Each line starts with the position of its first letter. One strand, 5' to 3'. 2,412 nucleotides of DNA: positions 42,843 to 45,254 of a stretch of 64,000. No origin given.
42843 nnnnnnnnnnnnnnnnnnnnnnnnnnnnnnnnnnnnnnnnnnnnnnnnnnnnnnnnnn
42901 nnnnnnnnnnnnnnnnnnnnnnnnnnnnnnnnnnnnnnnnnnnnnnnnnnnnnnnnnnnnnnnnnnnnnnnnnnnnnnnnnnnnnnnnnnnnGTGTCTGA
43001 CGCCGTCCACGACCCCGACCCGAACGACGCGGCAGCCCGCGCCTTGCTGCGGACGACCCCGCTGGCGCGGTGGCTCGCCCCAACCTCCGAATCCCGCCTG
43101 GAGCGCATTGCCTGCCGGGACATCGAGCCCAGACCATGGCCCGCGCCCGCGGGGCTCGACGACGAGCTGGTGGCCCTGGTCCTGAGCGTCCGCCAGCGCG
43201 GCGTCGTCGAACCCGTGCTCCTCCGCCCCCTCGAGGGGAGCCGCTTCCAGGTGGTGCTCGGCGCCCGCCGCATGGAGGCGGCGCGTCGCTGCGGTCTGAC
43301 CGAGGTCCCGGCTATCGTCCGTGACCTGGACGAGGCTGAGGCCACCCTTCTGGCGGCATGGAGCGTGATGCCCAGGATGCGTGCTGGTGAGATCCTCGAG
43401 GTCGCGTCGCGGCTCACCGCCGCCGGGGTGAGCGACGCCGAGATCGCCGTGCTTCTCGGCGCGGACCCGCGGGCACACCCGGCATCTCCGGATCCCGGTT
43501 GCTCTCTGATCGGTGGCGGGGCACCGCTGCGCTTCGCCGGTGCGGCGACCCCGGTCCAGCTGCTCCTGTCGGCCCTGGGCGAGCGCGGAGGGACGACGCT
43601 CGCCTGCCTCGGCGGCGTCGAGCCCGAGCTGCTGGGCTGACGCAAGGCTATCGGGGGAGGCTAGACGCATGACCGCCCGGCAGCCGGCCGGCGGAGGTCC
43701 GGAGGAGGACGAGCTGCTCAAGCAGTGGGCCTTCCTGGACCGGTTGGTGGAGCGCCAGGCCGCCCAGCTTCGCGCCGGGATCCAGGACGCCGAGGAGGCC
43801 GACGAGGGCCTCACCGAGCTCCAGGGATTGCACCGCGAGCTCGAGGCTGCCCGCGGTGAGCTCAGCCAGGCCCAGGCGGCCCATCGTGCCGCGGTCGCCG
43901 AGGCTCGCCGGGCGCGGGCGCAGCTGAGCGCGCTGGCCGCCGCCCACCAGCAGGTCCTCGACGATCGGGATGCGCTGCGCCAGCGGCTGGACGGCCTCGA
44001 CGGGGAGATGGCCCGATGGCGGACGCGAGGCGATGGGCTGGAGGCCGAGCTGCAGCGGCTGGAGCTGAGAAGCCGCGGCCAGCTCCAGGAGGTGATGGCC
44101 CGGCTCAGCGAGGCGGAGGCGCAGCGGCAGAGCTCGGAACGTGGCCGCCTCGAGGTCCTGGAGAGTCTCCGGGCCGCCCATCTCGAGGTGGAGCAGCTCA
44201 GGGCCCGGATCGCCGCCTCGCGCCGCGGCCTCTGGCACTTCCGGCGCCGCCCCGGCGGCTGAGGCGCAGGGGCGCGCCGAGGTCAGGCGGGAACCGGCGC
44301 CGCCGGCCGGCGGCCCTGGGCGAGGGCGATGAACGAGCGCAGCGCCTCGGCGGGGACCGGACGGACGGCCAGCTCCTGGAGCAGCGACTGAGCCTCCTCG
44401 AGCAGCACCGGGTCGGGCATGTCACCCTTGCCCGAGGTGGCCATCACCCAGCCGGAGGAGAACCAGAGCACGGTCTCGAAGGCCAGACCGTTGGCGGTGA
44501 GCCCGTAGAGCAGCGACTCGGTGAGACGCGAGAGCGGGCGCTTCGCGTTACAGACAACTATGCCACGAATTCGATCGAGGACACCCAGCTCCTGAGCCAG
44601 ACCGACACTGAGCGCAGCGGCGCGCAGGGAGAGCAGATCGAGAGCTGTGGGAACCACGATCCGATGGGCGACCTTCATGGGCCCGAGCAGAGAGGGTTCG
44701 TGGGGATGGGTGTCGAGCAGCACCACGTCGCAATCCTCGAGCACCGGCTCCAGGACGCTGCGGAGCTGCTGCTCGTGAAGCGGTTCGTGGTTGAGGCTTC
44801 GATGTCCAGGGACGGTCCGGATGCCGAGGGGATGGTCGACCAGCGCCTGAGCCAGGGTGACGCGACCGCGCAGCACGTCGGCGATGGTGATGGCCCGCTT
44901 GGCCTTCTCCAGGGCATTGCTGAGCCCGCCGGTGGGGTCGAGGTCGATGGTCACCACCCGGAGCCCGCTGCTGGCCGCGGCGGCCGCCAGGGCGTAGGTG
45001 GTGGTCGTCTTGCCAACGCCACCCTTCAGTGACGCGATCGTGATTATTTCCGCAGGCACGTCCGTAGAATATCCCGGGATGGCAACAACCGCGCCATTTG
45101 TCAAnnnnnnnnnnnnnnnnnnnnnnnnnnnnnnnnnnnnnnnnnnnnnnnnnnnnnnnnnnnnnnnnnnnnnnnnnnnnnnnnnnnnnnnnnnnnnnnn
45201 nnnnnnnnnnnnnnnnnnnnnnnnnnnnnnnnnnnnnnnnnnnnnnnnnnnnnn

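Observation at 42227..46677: Non-chromosomal ParA / ParB-N-domain / coiled-coil / second ParA / DUF4388-like cluster, a candidate cargo-positioning module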

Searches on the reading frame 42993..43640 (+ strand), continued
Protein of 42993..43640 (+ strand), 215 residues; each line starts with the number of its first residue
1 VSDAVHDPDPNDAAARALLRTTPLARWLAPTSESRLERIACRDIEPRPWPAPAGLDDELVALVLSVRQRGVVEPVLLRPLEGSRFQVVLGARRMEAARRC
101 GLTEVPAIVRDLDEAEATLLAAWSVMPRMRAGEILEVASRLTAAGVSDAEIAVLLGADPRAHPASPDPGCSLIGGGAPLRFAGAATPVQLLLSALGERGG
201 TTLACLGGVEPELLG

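Call 63: search_dna_similar(query=window:42993-43640:+, collection=plasmids, mode=protein, max_rows=10)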
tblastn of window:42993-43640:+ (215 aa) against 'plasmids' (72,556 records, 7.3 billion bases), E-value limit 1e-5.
Records with a match: 94; places in all: 97; records where one place covers at least 80% of the query: 0.
Best place of each record, by identity: <60% 94.
By first word of the organism name: Thermus 18; Deinococcus 13; Nostoc 11; Calothrix 7; Gloeothece 6; Anabaena 4; Sinorhizobium 4; Acaryochloris 3; Tolypothrix 3; Oscillatoria 2; and 22 more.
By predicted mobility (MOB-suite, as given by PLSDB): non-mobilizable 62; mobilizable 19; conjugative 13.
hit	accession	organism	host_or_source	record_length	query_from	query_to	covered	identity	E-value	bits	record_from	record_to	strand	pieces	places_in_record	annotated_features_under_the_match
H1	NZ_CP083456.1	Deinococcus taeanensis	whole organism,coastal dune soil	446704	36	170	63%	38.1%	6e-9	62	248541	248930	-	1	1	ParB/RepB/Spo0J family partition protein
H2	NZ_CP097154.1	Deinococcus sp. QL22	-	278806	44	167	58%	40.6%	4e-8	60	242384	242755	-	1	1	ParB/RepB/Spo0J family partition protein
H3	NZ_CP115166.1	Deinococcus aquaticus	Freshwater stream system, activated ...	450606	43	158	54%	38.8%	2e-10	66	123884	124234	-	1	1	ParB/RepB/Spo0J family partition protein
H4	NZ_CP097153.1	Deinococcus sp. QL22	-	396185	45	174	60%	34.3%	3e-8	61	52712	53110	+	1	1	ParB/RepB/Spo0J family partition protein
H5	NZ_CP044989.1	Deinococcus sp. AJ005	single cell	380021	36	147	52%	39.3%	4e-10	66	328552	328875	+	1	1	ParB/RepB/Spo0J family partition protein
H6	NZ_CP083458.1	Deinococcus taeanensis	whole organism,coastal dune soil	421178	44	160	54%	36.9%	7e-9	62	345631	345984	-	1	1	ParB/RepB/Spo0J family partition protein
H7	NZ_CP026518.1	Deinococcus sp. NW-56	whole organism,water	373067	43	147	49%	41.0%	8e-8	59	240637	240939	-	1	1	ParB/RepB/Spo0J family partition protein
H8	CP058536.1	Deinococcus sp. D7000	seawater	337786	43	144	47%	41.2%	1e-8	62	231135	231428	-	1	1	ParB/RepB/Spo0J family partition protein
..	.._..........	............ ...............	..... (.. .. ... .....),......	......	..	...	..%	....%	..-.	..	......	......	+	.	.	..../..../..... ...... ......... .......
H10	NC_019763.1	Oscillatoria nigro-viridis PCC 7112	-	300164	30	110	38%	43.4%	1e-8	61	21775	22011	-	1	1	ParB/RepB/Spo0J family partition protein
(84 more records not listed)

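Call 66: predict_structure(alignment_id=A2)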
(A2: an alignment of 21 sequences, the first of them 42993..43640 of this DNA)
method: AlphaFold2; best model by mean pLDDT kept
length: 215 residues; sequences in the alignment: 21
mean_pLDDT: 74.3   pTM: 0.59
mean pLDDT of the five models: 74.3, 70.9, 69.7, 51.2, 48.9
residues with pLDDT >= 90: 59; 70-90: 62; 50-70: 71; < 50: 23
segments of 3 or more residues with pLDDT < 50: 1-8, 162-172
pLDDT, mean of each block of 10 residues (from residue 1): 43 58 65 79 87 74 93 92 92 93 95 90 82 82 87 73 44 53 59 70 63 52
secondary structure, 60 per line:
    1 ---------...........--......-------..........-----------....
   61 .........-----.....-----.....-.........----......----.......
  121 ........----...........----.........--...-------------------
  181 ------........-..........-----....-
elements in order: H10-20 H23-28 E36-40 H57-69 E75-79 E85-89 H91-99 E104-109 H114-128 H133-143 H148-156 H187-194 H196-205 H211-214

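Call 68: fold_search(model_id=the predicted structure, library=pdb)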
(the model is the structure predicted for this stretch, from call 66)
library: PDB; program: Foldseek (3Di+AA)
matches with E <= 10: 139; with E <= 0.001: 36
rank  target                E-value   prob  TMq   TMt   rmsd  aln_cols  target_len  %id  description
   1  7bm8_A                5.8e-08  1.00  0.41  0.48  14.2       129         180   27  Crystal structure of the C-terminally truncated chromosome-partitioning protein ParB from Caulobacter crescentus compl (released 2021-04-28)
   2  7nfu_A                8.6e-08  1.00  0.47  0.45   3.8       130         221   25  Crystal structure of C-terminally truncated Geobacillus thermoleovorans nucleoid occlusion protein Noc (released 2021-02-17)
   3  6sdk_A                1.1e-07  1.00  0.41  0.44  14.2       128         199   32  Crystal structure of bacterial ParB dimer bound to CDP (released 2019-10-23)
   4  7nfu_B                1.3e-07  1.00  0.47  0.48   3.5       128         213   25  Crystal structure of C-terminally truncated Geobacillus thermoleovorans nucleoid occlusion protein Noc (released 2021-02-17)
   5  6sdk_B                1.4e-07  1.00  0.41  0.44  14.2       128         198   32  Crystal structure of bacterial ParB dimer bound to CDP (released 2019-10-23)
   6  7bnk_A                3.5e-07  1.00  0.40  0.44  14.3       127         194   28  Crystal structure of ParB from Myxococcus xanthus bound to CDP and Monothiophosphate (released 2021-09-08)
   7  7bnk_B                4.7e-07  1.00  0.39  0.44  14.3       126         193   29  Crystal structure of ParB from Myxococcus xanthus bound to CDP and Monothiophosphate (released 2021-09-08)
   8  7ng0                  5.5e-07  1.00  0.41  0.44  14.5       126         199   25  Crystal structure of N- and C-terminally truncated Geobacillus thermoleovorans nucleoid occlusion protein Noc (released 2021-02-17)
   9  7bnr_A                6.9e-07  1.00  0.40  0.43  14.3       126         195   29  Crystal structure of a ParB Q52A mutant from Myxococcus xanthus bound to CTPyS (released 2021-09-08)
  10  7ol9_B                9.7e-07  1.00  0.41  0.43   9.1       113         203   22  Crystal structure of C-terminally truncated Bacillus subtilis nucleoid occlusion protein (Noc) complexed to the Noc-bi (released 2022-03-09)
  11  6ryk_A                2.0e-06  1.00  0.37  0.58  13.9       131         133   21  Crystal structure of the ParB-like protein PadC (released 2020-01-22)
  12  6ryk_B                3.4e-06  1.00  0.37  0.58  13.9       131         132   21  Crystal structure of the ParB-like protein PadC (released 2020-01-22)
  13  7o0n_A                5.0e-06  1.00  0.39  0.43  13.7       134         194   28  Crystal structure of a ParB E93A mutant from Myxococcus xanthus bound to CDP and monothiophosphate (released 2021-09-15)
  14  1vz0_F                5.6e-06  1.00  0.41  0.46   4.3       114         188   32  Chromosome segregation protein Spo0J from Thermus thermophilus (released 2004-07-19)
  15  7ol9_A                6.2e-06  1.00  0.33  0.35  14.6       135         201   20  Crystal structure of C-terminally truncated Bacillus subtilis nucleoid occlusion protein (Noc) complexed to the Noc-bi (released 2022-03-09)
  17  1vz0_A                7.8e-06  1.00  0.40  0.45   4.4       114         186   32  Chromosome segregation protein Spo0J from Thermus thermophilus (released 2004-07-19)
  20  1vz0_C                1.4e-05  1.00  0.40  0.44   8.2       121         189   31  Chromosome segregation protein Spo0J from Thermus thermophilus (released 2004-07-19)
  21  1vz0_H                1.6e-05  1.00  0.41  0.46   4.3       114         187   32  Chromosome segregation protein Spo0J from Thermus thermophilus (released 2004-07-19)
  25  1vz0_E                2.7e-05  1.00  0.40  0.44   4.5       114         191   32  Chromosome segregation protein Spo0J from Thermus thermophilus (released 2004-07-19)
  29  1vz0_B                6.6e-05  1.00  0.40  0.44   4.4       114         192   32  Chromosome segregation protein Spo0J from Thermus thermophilus (released 2004-07-19)
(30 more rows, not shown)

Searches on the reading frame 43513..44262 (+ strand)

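Call 5: search_protein_families(library=pfam, proteins=[window:43513-44262:+], max_evalue=0.01)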
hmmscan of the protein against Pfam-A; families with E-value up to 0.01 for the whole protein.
window:43513-44262:+ (249 aa): 0 families

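Call 7: search_protein_families(library=pfam, proteins=[window:43513-44262:+], max_evalue=10)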
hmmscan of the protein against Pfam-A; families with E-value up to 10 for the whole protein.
window:43513-44262:+ (249 aa): 19 families
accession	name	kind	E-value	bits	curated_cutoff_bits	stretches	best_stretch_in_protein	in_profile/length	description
PF14193.11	DUF4315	-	0.023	15.2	27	1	188-239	13-62/79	Domain of unknown function (DUF4315)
PF00804.31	Syntaxin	-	0.031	14.5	26.7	1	97-212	5-123/157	Syntaxin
PF04849.18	HAP1_N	-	0.08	12.6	33.9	1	138-236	150-248/307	HAP1 N-terminal conserved region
PF15753.10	BLOC1S3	-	0.14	12.6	27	1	106-150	120-164/172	Biogenesis of lysosome-related organelles complex 1 subunit 3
PF24423.1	OVT1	-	0.16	12.8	30.9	1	136-205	22-87/100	Major antigen, helical domain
PF06102.17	RRP36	-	0.19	12.1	27.1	1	61-133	40-108/165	rRNA biogenesis protein RRP36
PF09787.14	Golgin_A5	-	0.47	10.4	31.7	2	151-231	48-128/305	Golgin subfamily A member 5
PF13870.11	CCDC113_CCDC96_CC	-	0.51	10.5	31.6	1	101-180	98-175/177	CCDC113/CCDC96, coiled-coil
PF09006.16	Surfac_D-trimer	-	0.71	10.3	22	1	153-169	2-18/46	Lung surfactant protein D coiled-coil trimerisation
PF16515.11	HIP1_clath_bdg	-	0.8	10.6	28.8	1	92-143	43-94/99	Clathrin-binding domain of Huntingtin-interacting protein 1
PF06810.17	Phage_scaffold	-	0.88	10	35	1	92-162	49-121/170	Phage capsid assembly scaffolding protein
PF17675.6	APG6_N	-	0.95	10.4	45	1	74-159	31-125/132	Apg6 coiled-coil region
PF07926.17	TPR_MLP1_2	-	1.4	9.4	36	1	85-186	12-111/129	TPR/MLP1/MLP2-like protein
PF06818.20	Fez1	-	2.3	9.1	34.4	1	116-238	25-150/199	Fez1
PF09762.14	CCDC93_CC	-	4.1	6.7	30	1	97-222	132-257/429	CCDC93 coiled-coil domain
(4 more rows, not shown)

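Call 8: search_protein_families(library=ncbifam, proteins=[window:43513-44262:+], max_evalue=0.1)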
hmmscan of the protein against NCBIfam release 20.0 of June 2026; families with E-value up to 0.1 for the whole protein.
window:43513-44262:+ (249 aa): 7 families
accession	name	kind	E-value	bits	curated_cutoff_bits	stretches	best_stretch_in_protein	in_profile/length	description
TIGR02169.1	SMC_prok_A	equivalog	9.7e-05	20.2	729.4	1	87-237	322-469/1165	chromosome segregation protein SMC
TIGR02168.1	SMC_prok_B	equivalog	0.00026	18.9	567.35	1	80-238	315-477/1181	chromosome segregation protein SMC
NF045487.1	ASRP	equivalog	0.00028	19.6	300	1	93-230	312-452/593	archaea-specific SMC-related protein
NF003034.1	PRK03918.1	equivalog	0.0017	16.4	700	1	87-235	581-732/878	DNA double-strand break repair ATPase Rad50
NF033928.1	alph_xenorhab_A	subfamily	0.061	12.6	125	0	127-184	232-289/339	alpha-xenorhabdolysin family binary toxin subunit A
NF045780.1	TrlF_fam_ATP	equivalog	0.064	11.9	350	1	90-220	476-605/944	TrlF family AAA-like ATPase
TIGR02680.1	TIGR02680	hypoth_equivalog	0.078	10.7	462.85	1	72-238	768-927/1356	TIGR02680 family protein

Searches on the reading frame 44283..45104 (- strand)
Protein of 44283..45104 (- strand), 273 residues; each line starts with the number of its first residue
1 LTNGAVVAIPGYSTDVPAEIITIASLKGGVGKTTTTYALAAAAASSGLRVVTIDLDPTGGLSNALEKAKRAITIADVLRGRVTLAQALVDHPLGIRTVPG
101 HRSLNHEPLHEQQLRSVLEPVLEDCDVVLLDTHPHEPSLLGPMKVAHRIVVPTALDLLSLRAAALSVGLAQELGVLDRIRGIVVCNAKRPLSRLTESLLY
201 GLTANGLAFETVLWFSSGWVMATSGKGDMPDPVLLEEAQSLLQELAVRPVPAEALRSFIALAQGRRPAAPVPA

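Call 5: search_protein_families(library=pfam, proteins=[window:44283-45104:-], max_evalue=0.01)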
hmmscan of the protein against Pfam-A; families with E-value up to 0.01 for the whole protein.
window:44283-45104:- (273 aa): 8 families
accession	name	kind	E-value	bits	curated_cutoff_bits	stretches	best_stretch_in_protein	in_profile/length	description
PF13614.12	AAA_31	-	2.3e-18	67.2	27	1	19-161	2-155/177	AAA domain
PF01656.29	CbiA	-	4.7e-14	52.9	25.4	1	21-184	1-80/125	CobQ/CobB/MinD/ParA nucleotide binding domain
PF10609.15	ParA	-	5.1e-08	33.1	27.1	1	19-59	4-44/246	NUBPL iron-transfer P-loop NTPase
PF09140.17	MipZ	-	8.7e-07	28.9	20.7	1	20-139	2-114/262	ATPase MipZ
PF02374.21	ArsA_ATPase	-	1.2e-06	28.4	24.3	1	25-67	7-49/305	Anion-transporting ATPase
PF07015.17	VirC1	-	2.8e-06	27.3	24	1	19-73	2-56/231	VirC1 protein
PF00142.24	Fer4_NifH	-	0.00093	19.2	25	1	27-81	8-62/271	4Fe-4S iron sulfur cluster binding proteins, NifH/frxC family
PF06564.18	CBP_BcsQ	-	0.0012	18.9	21.3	1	20-59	3-42/234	Cellulose biosynthesis protein BcsQ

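Call 8: search_protein_families(library=ncbifam, proteins=[window:44283-45104:-], max_evalue=0.1)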
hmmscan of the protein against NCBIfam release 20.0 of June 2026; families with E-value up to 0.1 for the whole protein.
window:44283-45104:- (273 aa): 32 families (the best 25 are shown)
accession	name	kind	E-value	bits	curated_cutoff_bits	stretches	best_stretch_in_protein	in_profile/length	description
TIGR01969.1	minD_arch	subfamily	9.5e-18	64.3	201.75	1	20-160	2-145/251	cell division ATPase MinD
NF041546.1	ParA_partition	equivalog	1.1e-16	61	180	2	20-73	1-54/203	ParA family partition ATPase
TIGR01968.1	minD_bact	equivalog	1.8e-15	57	212.9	1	18-174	1-162/261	septum site-determining protein MinD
TIGR03453.1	partition_RepA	equivalog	3.5e-10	39.3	348.45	1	19-63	105-149/387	plasmid partitioning protein RepA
NF047398.1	AAA_KGGVGR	domain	5.8e-10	39.8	90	1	19-78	3-65/190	KGGVGR-motif variant AAA ATPase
TIGR03371.1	cellulose_yhjQ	equivalog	2e-08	34.1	157.85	1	19-65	2-48/246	cellulose biosynthesis protein BcsQ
TIGR01007.1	eps_fam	subfamily_domain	1e-07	31.8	108.05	1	19-134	18-137/204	polysaccharide biosynthesis tyrosine autokinase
NF008079.0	PRK10818.1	equivalog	3.6e-07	29.8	508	1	18-91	2-77/270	septum site-determining protein MinD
NF033200.1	F430_CfbC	exception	3.8e-07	29.7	402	1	27-84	8-65/260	Ni-sirohydrochlorin a,c-diamide reductive cyclase ATP-dependent reductase subunit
NF010443.0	PRK13869.1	subfamily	4.3e-07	29.1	446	1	19-65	122-168/405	plasmid-partitioning protein RepA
TIGR03815.1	CpaE_hom_Actino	equivalog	1e-06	28.1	154.45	1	18-164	111-263/340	septum site-determining protein Ssd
NF010423.0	PRK13849.1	equivalog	1.4e-06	27.8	313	1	19-73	2-56/231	conjugal transfer ATPase VirC1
NF009701.0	PRK13230.1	subfamily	1.8e-06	27.2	350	1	27-81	9-63/291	nitrogenase reductase-like protein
NF007350.0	PRK09841.1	equivalog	4.6e-06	25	1248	1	18-134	531-650/726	tyrosine-protein kinase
TIGR01287.1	nifH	equivalog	4.7e-06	26.1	394.35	1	27-81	8-62/275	nitrogenase iron protein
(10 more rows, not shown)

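Call 29: search_solved_structures(query=window:44283-45059:-, max_evalue=0.00001)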
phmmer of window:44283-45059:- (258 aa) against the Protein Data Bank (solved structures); distinct sequences matched with E-value up to 0.00001: 20.
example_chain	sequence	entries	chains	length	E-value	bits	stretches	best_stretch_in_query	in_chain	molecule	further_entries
4pfs_A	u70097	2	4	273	9e-12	48.7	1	4-147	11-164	Cobyrinic Acid a,c-diamide synthase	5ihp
5if9_A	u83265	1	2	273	1e-11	48.6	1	4-147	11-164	Cobyrinic Acid a,c-diamide synthase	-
1hyq_A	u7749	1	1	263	6.1e-11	46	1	5-187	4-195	CELL DIVISION INHIBITOR (MIND-1)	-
6iub_A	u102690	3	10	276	7.3e-11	45.8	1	2-153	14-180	SpoOJ regulator (Soj)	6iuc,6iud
1wcv_1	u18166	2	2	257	2.5e-10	44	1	6-165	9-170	SEGREGATION PROTEIN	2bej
5j1j_A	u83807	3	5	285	5.3e-10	42.9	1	2-135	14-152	Site-determining protein | Transcriptional antiactivator FleN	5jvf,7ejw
8jmj_A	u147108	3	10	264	8.3e-10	42.3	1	2-153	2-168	SpoOJ regulator (Soj)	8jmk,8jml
8pb9_A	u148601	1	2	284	2.2e-09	40.9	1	2-135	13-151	Antiactivator FleN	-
8p53_A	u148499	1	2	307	2.6e-09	40.7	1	2-135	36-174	Antiactivator FleN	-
2bek_A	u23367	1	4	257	3.8e-09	40.1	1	6-165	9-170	SEGREGATION PROTEIN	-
4v03_A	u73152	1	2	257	9.8e-09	38.8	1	3-157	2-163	SITE-DETERMINING PROTEIN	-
4v02_A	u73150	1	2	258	5.9e-08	36.2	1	3-157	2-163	SITE-DETERMINING PROTEIN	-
8ray_B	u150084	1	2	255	1.1e-07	35.4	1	4-146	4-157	ParA family protein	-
6riq_C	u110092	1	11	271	2.6e-07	34.1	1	3-153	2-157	Site-determining protein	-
5u1j_B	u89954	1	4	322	1.7e-06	31.4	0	2-51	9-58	Uncharacterized protein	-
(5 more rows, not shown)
